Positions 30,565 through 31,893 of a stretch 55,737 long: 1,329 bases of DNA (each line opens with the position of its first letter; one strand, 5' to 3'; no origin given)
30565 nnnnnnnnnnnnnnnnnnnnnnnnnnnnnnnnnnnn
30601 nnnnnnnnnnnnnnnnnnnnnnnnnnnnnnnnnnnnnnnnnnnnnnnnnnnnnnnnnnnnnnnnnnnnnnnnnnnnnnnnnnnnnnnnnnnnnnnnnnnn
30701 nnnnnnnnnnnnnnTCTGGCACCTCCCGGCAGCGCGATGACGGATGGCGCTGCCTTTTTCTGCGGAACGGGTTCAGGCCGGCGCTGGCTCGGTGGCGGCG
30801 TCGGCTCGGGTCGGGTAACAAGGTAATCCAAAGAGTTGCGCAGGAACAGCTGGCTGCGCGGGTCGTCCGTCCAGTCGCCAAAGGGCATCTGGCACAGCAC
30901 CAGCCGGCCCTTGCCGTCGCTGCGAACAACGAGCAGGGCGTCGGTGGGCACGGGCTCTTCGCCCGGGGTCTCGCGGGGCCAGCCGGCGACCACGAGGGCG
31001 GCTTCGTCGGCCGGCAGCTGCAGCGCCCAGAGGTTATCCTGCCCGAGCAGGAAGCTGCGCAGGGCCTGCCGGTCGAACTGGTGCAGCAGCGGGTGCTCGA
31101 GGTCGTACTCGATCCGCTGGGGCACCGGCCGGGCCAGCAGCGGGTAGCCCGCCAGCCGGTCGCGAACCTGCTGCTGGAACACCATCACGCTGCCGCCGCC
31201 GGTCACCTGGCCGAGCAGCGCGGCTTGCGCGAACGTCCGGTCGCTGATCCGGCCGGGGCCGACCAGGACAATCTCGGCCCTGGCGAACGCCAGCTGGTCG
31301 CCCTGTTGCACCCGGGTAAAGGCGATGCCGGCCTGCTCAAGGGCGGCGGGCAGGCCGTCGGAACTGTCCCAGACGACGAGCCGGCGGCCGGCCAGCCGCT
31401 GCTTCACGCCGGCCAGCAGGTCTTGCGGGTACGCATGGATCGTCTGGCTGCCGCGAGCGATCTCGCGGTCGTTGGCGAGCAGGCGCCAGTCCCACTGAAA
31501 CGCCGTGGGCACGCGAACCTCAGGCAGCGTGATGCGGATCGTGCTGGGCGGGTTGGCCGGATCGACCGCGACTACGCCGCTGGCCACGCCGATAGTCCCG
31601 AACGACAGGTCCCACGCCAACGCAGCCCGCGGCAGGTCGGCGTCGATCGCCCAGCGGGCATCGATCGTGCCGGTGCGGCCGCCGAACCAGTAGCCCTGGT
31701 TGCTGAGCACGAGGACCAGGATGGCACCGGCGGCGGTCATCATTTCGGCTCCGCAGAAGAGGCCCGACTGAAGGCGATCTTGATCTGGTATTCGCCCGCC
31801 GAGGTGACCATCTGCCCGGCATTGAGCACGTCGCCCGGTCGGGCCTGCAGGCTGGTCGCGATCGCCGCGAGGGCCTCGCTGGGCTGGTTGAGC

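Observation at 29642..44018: ECF-sigma-linked locus encoding a tandem array of giant modular exported paralogs: candidate undescribed envelope system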

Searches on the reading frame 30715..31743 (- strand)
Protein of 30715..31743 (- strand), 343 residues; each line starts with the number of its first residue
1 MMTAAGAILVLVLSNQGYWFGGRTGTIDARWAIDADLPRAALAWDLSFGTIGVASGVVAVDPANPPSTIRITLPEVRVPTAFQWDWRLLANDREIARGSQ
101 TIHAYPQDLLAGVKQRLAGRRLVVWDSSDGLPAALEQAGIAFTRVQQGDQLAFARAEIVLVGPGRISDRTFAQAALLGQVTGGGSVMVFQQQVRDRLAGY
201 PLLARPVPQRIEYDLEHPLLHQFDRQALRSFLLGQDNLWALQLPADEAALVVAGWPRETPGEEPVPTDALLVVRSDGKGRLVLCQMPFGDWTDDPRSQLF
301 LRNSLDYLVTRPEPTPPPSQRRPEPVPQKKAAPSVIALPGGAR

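Call 7: search_protein_families(library=pfam, proteins=[window:30715-31743:-], max_evalue=0.1)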
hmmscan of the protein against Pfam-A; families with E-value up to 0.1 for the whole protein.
window:30715-31743:- (343 aa): 1 family
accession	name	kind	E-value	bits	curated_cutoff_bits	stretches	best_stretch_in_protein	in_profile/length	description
PF24491.1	DUF7586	-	0.065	13.8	27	0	99-144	40-85/85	Domain of unknown function (DUF7586)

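Call 8: search_protein_families(library=ncbifam, proteins=[window:30715-31743:-], max_evalue=0.1)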
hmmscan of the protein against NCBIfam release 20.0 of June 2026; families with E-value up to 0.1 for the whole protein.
window:30715-31743:- (343 aa): 0 families

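Call 57: find_homologous_proteins(query=A5, max_evalue=0.001)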
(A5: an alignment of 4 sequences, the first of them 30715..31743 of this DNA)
Query A5 (4 sequences) (343 aa, profile of the alignment): 52 proteins with E <= 0.001 among 8000 candidates.
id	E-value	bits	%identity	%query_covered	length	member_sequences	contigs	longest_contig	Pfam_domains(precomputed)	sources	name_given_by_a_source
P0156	4.7e-122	426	42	9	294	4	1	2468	-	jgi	jgi:hypothetical protein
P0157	1.0e-120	421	20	64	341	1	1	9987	-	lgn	-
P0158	8.8e-120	418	22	89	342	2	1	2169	-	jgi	jgi:hypothetical protein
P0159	7.8e-119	415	22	69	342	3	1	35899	-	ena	-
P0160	1.2e-116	408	19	64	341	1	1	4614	-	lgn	-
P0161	2.8e-113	397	22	49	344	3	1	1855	-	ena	-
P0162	4.2e-113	396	22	50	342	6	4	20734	-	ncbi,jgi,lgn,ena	ncbi:MAG: hypothetical protein ACKVII_15660 [Planctomycetales bacterium]|jgi:hypothetical protein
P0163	4.9e-111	389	47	5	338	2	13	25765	-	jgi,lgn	jgi:hypothetical protein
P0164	2.6e-110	387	100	100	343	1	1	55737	-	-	-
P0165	2.2e-109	384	23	69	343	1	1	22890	-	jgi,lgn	jgi:hypothetical protein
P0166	9.9e-108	378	22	77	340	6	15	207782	-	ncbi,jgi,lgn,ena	jgi:hypothetical protein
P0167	8.9e-106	372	20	64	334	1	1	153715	-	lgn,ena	-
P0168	1.8e-105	371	26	60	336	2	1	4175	-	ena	-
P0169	9.6e-105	369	47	5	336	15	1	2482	-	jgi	jgi:hypothetical protein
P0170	5.5e-98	346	24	50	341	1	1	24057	-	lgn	-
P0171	6.3e-97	343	21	30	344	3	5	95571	-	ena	-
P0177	9.4e-42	161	50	99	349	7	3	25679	-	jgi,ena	jgi:hypothetical protein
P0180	6.0e-37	146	47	98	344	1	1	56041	-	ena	-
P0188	1.2e-33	135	45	99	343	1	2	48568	-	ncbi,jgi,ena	-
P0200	7.7e-29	119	42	92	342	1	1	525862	-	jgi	jgi:hypothetical protein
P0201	9.2e-29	119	41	99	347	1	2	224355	-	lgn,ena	-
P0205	6.9e-27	113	41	97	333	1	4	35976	-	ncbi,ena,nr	ncbi:MAG: hypothetical protein CMJ18_05395 [Phycisphaeraceae bacterium]|nr:hypothetical protein [Phy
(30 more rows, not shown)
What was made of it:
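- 30712..31743 (-): The 343-aa protein of an uncharacterised family: an Ig-like beta-sandwich followed by an alpha/beta domain. No membrane anchor was detected. It has 52 homologues, all named 'hypothetical' where a name exists (call 57).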

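Call 58: find_encoding_contigs(protein=P0188, flank=10000, max_places=1)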
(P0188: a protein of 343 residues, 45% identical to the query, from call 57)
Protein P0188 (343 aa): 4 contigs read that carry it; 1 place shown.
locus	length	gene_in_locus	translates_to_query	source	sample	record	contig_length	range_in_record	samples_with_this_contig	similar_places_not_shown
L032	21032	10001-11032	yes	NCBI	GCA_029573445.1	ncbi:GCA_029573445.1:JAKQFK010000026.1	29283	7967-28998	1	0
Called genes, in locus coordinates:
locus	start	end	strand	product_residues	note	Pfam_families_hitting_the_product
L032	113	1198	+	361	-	PF02606:LpxK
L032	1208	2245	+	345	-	PF21570:ArgZ-like_C_2nd (weak)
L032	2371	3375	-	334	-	-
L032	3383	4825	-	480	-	-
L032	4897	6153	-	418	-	PF00994:MoCF_biosynth, PF18146:CinA_KH, PF02464:CinA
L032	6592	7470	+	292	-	PF00246:Peptidase_M14, PF10994:DUF2817, PF24827:AstE_AspA_cat (weak)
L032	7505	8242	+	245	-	-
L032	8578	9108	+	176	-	PF04542:Sigma70_r2, PF08281:Sigma70_r4_2 (faint), PF04545:Sigma70_r4 (weak)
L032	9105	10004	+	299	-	-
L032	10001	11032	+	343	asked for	-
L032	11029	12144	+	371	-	PF03783:CsgG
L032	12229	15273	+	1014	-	-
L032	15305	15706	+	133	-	PF02412:TSP_3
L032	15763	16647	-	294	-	PF08645:PNK3P (weak), PF00702:Hydrolase (weak), PF13419:HAD_2 (faint), PF13242:Hydrolase_like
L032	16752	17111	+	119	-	PF06999:Suc_Fer-like (faint)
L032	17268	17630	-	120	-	PF13620:CarboxypepD_reg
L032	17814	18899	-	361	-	PF02746:MR_MLE_N (weak), PF13378:MR_MLE_C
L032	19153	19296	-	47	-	-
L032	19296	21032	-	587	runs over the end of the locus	PF00474:SSF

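Call 59: find_encoding_contigs(protein=P0200, flank=10000, max_places=1)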
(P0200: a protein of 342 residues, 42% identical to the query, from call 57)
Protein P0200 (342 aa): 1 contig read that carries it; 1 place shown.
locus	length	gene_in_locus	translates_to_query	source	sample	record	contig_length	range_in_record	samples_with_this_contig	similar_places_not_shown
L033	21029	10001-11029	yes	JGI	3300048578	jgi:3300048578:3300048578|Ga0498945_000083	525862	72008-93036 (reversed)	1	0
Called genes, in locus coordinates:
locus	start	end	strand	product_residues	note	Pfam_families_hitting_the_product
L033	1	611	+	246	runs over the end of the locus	PF00455:DeoRC (faint), PF06026:Rib_5-P_isom_A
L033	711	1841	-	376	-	PF12679:ABC2_membrane_2, PF12698:ABC2_membrane_3, PF01061:ABC2_membrane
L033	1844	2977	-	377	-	PF12679:ABC2_membrane_2, PF12730:ABC2_membrane_4 (faint), PF12698:ABC2_membrane_3, PF01061:ABC2_membrane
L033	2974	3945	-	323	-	PF00005:ABC_tran, PF13304:AAA_21 (weak)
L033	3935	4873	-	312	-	PF00005:ABC_tran, PF13304:AAA_21 (weak), PF13732:DrrA1-3_C (weak)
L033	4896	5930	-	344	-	PF25917:BSH_RND (weak), PF25973:BSH_CzcB, PF25881:HH_YBHG, PF25954:Beta-barrel_RND_2, PF25990:Beta-barrel_YknX, PF26002:Beta-barrel_AprE (weak)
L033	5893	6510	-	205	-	PF00440:TetR_N, PF08359:TetR_C_4, PF16925:TetR_C_13 (faint), PF17932:TetR_C_24, PF17938:TetR_C_29 (weak)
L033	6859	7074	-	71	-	-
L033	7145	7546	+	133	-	PF02901:PFL-like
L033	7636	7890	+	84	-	PF01228:Gly_radical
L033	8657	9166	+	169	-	PF04542:Sigma70_r2, PF08281:Sigma70_r4_2, PF04545:Sigma70_r4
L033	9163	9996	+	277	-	-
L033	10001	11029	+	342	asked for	-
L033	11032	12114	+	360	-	PF03783:CsgG (weak)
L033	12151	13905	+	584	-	PF12796:Ank_2, PF13637:Ank_4 (weak), PF00023:Ank (weak), PF13857:Ank_5, PF13637:Ank_4 (weak), PF12796:Ank_2, PF12796:Ank_2, PF13637:Ank_4, +9 more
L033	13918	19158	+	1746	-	PF24521:Ank_KRIT1 (faint), PF12796:Ank_2, PF00023:Ank (weak), PF13637:Ank_4, PF13857:Ank_5 (weak), PF12796:Ank_2, PF13637:Ank_4 (weak), PF12796:Ank_2, +3 more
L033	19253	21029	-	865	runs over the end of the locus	PF22666:Glyco_hydro_2_N2, PF02837:Glyco_hydro_2_N (weak), PF00703:Glyco_hydro_2 (weak), PF02836:Glyco_hydro_2_C (weak)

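Call 60: find_encoding_contigs(protein=P0166, flank=10000, max_places=1)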
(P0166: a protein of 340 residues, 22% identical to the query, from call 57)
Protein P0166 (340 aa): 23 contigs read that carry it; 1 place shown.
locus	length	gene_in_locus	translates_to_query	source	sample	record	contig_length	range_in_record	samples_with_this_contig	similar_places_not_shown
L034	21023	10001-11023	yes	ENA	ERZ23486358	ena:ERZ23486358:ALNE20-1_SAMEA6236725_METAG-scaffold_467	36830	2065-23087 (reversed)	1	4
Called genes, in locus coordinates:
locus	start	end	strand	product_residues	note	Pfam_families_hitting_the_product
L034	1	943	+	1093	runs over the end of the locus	PF00873:ACR_tran, PF02355:SecD_SecF_C (faint), PF03176:MMPL (faint)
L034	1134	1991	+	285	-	PF06283:ThuA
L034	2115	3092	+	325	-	PF01891:CbiM, PF13190:PDGLE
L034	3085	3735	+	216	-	PF02361:CbiQ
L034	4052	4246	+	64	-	-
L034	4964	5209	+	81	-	PF09360:zf-CDGSH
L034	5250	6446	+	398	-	PF13472:Lipase_GDSL_2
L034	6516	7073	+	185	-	PF05685:Uma2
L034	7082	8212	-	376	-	-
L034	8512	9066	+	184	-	PF07638:Sigma70_ECF (faint), PF04542:Sigma70_r2, PF08281:Sigma70_r4_2, PF22233:PhyR_sigma-like (weak)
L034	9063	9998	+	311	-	-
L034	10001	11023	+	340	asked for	-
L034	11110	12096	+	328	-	PF03783:CsgG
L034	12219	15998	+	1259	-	-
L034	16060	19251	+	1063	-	PF03783:CsgG (faint)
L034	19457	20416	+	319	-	-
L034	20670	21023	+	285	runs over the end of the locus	PF02086:MethyltransfD12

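Call 61: find_encoding_contigs(protein=P0205, flank=10000, max_places=1)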
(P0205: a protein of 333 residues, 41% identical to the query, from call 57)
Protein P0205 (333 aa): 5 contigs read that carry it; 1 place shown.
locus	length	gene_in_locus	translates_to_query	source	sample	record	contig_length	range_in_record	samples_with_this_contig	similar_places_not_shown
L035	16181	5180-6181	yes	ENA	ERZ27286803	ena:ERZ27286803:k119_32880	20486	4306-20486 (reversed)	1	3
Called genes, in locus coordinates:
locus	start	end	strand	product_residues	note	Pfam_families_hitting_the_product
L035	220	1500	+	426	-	-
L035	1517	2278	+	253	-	PF01764:Lipase_3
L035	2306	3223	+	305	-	PF05721:PhyH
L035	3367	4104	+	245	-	PF04909:Amidohydro_2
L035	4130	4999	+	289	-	PF00248:Aldo_ket_red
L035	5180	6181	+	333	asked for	-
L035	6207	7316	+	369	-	-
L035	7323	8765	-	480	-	-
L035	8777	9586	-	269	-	-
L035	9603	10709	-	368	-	PF00515:TPR_1 (faint), PF07719:TPR_2 (faint), PF13174:TPR_6 (faint), PF13181:TPR_8 (faint), PF13428:TPR_14 (faint), PF13432:TPR_16 (weak), PF13371:TPR_9 (faint), PF13414:TPR_11 (weak), +1 more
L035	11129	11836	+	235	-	PF12796:Ank_2 (weak), PF13637:Ank_4 (faint), PF24521:Ank_KRIT1 (faint), PF00023:Ank (faint)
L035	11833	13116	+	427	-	-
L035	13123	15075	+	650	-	-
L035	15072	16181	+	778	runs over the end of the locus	PF12796:Ank_2, PF13857:Ank_5, PF24521:Ank_KRIT1 (weak), PF12796:Ank_2, PF13637:Ank_4 (weak), PF12796:Ank_2 (weak), PF13637:Ank_4 (weak), PF12796:Ank_2, +4 more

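Call 72: predict_structure(alignment_id=A6)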
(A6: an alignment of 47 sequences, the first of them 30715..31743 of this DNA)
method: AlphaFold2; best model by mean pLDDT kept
length: 343 residues; sequences in the alignment: 47
mean_pLDDT: 93.8   pTM: 0.89
mean pLDDT of the five models: 93.8, 93.4, 92.8, 92.4, 91.3
residues with pLDDT >= 90: 296; 70-90: 38; 50-70: 5; < 50: 4
segments of 3 or more residues with pLDDT < 50: 1-3
pLDDT, mean of each block of 10 residues (from residue 1): 69 97 97 86 98 97 93 97 98 96 98 97 98 98 96 95 90 93 98 89 96 98 97 96 97 95 95 96 97 98 98 93 87 78 57
secondary structure, 60 per line:
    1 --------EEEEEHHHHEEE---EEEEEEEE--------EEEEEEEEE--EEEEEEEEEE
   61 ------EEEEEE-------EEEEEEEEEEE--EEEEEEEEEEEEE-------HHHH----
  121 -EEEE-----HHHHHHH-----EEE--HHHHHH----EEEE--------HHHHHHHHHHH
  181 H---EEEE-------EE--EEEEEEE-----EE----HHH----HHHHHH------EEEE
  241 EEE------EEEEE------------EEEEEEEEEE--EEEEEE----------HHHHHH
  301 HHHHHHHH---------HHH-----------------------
elements in order: E9-13 H14-17 E18-20 E24-31 E40-48 E51-60 E67-72 E80-90 E93-105 H113-116 E122-125 H131-137 E143-145 H148-153 E158-161 H170-181 E185-188 E200-206 H225-230 E237-243 E250-254 E267-276 E279-284 H295-308
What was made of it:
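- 30712..31743 (-): The AlphaFold model has pLDDT 93.8 and pTM 0.89 (call 72).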

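Call 75: fold_search(model_id=the predicted structure, library=pdb)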
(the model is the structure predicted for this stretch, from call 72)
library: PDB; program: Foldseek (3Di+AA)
matches with E <= 10: 1992; with E <= 0.001: 70
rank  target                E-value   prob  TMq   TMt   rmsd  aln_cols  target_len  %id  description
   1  5axh_A                5.0e-06  1.00  0.25  0.16  12.1       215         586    6  Crystal structure of thermophilic dextranase from Thermoanaerobacter pseudethanolicus, D312G mutant in complex with is (released 2015-11-11)
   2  8g8w_B                1.4e-05  1.00  0.21  0.18  10.2       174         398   13  Molecular mechanism of nucleotide inhibition of human uncoupling protein 1 (released 2023-06-07)
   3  5axg_A                1.6e-05  1.00  0.26  0.16  12.3       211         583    6  Crystal structure of thermophilic dextranase from Thermoanaerobacter pseudethanolicus (released 2015-11-11)
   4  5axg_B                2.2e-05  1.00  0.25  0.16  12.1       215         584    6  Crystal structure of thermophilic dextranase from Thermoanaerobacter pseudethanolicus (released 2015-11-11)
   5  5z1a                  2.3e-05  1.00  0.22  0.13  14.7       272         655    8  The crystal structure of Bacteroides fragilis beta-glucuronidase in complex with uronic isofagomine (released 2018-12-12)
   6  2vr4_A                2.6e-05  1.00  0.20  0.10  13.0       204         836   11  Transition-state mimicry in mannoside hydrolysis: characterisation of twenty six inhibitors and insight into binding f (released 2008-04-08)
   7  7op6_A                2.6e-05  1.00  0.19  0.09  13.3       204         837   12  Bacteroides thetaiotaomicron mannosidase GH2 with beta-manno-configured cyclophellitol aziridine (released 2022-05-18)
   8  2je8_A                3.2e-05  1.00  0.20  0.09  13.3       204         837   11  Structure of a beta-mannosidase from Bacteroides thetaiotaomicron (released 2007-02-06)
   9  2vl4_A                3.6e-05  1.00  0.20  0.10  13.6       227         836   10  Structural and biochemical evidence for a boat-like transition state in beta-mannosidases (released 2008-04-01)
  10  2wbk_B                4.2e-05  1.00  0.20  0.09  13.6       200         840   12  Structure of the Michaelis complex of beta-mannosidase, Man2A, provides insight into the conformational itinerary of m (released 2009-03-17)
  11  3cmg                  4.2e-05  1.00  0.21  0.12  15.2       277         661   10  Crystal structure of putative beta-galactosidase from Bacteroides fragilis (released 2008-04-29)
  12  2vot_B                4.5e-05  1.00  0.20  0.10  14.1       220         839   10  Structural and biochemical evidence for a boat-like transition state in beta-mannosidases (released 2008-04-01)
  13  7op6_B                4.8e-05  1.00  0.20  0.10  13.0       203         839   12  Bacteroides thetaiotaomicron mannosidase GH2 with beta-manno-configured cyclophellitol aziridine (released 2022-05-18)
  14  2vo5_A                6.4e-05  1.00  0.20  0.09  13.9       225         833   10  Structural and biochemical evidence for a boat-like transition state in beta-mannosidases (released 2008-04-01)
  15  5axh_B                8.2e-05  1.00  0.25  0.16  12.3       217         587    6  Crystal structure of thermophilic dextranase from Thermoanaerobacter pseudethanolicus, D312G mutant in complex with is (released 2015-11-11)
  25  3bga_B                1.8e-04  0.99  0.21  0.08  13.9       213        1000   10  Crystal structure of beta-galactosidase from Bacteroides thetaiotaomicron VPI-5482 (released 2007-12-11)
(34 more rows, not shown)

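Call 76: find_encoding_contigs(protein=P0201, flank=10000, max_places=1)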
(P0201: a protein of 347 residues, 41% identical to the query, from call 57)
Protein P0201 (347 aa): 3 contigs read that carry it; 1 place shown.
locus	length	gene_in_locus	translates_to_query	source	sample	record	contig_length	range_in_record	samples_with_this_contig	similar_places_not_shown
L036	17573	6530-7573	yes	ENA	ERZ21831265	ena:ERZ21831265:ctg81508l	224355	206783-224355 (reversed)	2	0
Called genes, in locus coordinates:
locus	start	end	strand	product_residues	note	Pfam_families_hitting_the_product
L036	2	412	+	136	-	?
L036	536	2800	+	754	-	-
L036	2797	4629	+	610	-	-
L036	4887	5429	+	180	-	PF07638:Sigma70_ECF (weak), PF04542:Sigma70_r2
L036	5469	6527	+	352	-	-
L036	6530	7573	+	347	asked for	-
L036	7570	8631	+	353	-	PF03783:CsgG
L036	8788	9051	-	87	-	-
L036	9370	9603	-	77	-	-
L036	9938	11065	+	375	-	PF02073:Peptidase_M29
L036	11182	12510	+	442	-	PF13580:SIS_2 (faint)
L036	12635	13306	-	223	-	PF00583:Acetyltransf_1, PF13673:Acetyltransf_10 (weak), PF13508:Acetyltransf_7, PF08445:FR47 (weak)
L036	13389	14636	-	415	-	PF01609:DDE_Tnp_1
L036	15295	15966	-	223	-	-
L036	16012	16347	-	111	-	-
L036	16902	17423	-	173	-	PF02779:Transket_pyr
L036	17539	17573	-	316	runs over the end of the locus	PF13292:DXP_synthase_N, PF00456:Transketolase_N (faint)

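Call 77: find_encoding_contigs(protein=P0167, flank=10000, max_places=1)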
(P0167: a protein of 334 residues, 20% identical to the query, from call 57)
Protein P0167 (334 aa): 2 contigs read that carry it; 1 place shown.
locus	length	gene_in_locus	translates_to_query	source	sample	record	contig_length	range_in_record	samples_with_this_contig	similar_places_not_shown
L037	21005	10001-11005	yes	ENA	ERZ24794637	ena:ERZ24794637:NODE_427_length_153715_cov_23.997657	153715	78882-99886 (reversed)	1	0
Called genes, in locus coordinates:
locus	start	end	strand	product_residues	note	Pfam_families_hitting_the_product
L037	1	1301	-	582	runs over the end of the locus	PF00587:tRNA-synt_2b, PF04073:tRNA_edit, PF03129:HGTP_anticodon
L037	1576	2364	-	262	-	-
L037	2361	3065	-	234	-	PF01510:Amidase_2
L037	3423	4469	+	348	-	PF02615:Ldh_2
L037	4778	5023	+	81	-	PF09360:zf-CDGSH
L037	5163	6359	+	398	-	PF13472:Lipase_GDSL_2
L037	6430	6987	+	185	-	PF05685:Uma2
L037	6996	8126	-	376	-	-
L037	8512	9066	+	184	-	PF04542:Sigma70_r2, PF08281:Sigma70_r4_2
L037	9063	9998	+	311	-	-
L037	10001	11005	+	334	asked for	-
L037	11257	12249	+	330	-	PF03783:CsgG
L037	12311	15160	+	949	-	PF03783:CsgG (weak)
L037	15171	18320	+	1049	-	PF03783:CsgG (faint)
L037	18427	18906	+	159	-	PF04304:DUF454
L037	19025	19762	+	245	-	PF00230:MIP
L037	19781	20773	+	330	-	-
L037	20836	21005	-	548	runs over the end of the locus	PF00884:Sulfatase, PF01663:Phosphodiest (faint), PF16347:SGSH_C (weak)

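Call 78: find_encoding_contigs(protein=P0171, flank=10000, max_places=1)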
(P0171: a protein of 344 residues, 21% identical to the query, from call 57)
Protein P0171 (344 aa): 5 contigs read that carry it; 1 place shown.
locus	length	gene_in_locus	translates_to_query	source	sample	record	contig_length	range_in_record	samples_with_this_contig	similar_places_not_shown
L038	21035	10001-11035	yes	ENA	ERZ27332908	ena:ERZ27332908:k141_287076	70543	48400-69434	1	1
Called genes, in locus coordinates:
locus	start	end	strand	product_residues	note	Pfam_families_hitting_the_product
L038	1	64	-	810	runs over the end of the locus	PF07635:PSCyt1 (faint), PF07626:PSD3, PF07637:PSD5, PF07631:PSD4, PF07627:PSCyt3, PF07624:PSD2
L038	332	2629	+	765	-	PF02837:Glyco_hydro_2_N, PF22666:Glyco_hydro_2_N2, PF00703:Glyco_hydro_2, PF02836:Glyco_hydro_2_C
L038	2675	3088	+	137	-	PF13564:DoxX_2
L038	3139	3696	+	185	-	PF07617:DUF1579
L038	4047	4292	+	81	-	PF09360:zf-CDGSH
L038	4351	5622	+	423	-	PF13472:Lipase_GDSL_2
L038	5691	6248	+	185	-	PF05685:Uma2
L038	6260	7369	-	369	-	-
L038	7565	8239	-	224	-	-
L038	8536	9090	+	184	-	PF04542:Sigma70_r2, PF08281:Sigma70_r4_2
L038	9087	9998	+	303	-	-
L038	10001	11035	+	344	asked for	-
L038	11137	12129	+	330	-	PF03783:CsgG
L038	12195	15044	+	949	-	-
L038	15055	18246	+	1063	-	PF03783:CsgG (faint)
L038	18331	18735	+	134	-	PF03965:Penicillinase_R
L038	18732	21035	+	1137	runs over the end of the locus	?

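Call 79: find_encoding_contigs(protein=P0180, flank=10000, max_places=1)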
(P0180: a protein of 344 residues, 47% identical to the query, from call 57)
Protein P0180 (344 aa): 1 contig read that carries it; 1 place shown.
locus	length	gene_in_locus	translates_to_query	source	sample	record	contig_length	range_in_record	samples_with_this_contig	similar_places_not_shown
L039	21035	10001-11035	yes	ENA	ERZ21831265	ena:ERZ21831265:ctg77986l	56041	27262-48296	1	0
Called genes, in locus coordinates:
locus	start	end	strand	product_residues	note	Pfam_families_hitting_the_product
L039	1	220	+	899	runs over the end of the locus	PF02465:FliD_N, PF07196:Flagellin_IN (weak), PF07195:FliD_C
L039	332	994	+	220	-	PF02561:FliS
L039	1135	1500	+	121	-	-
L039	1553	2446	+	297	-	PF01261:AP_endonuc_2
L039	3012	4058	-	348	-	PF01548:DEDD_Tnp_IS110 (weak), PF02371:Transposase_20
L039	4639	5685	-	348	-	PF01548:DEDD_Tnp_IS110, PF02371:Transposase_20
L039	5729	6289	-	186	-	-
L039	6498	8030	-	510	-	PF04542:Sigma70_r2, PF04545:Sigma70_r4, PF08281:Sigma70_r4_2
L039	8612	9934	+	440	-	PF04542:Sigma70_r2, PF04545:Sigma70_r4 (weak), PF08281:Sigma70_r4_2 (faint)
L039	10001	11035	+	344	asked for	-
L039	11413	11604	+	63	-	-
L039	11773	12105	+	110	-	-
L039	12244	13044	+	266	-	-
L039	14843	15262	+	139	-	-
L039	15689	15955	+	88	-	-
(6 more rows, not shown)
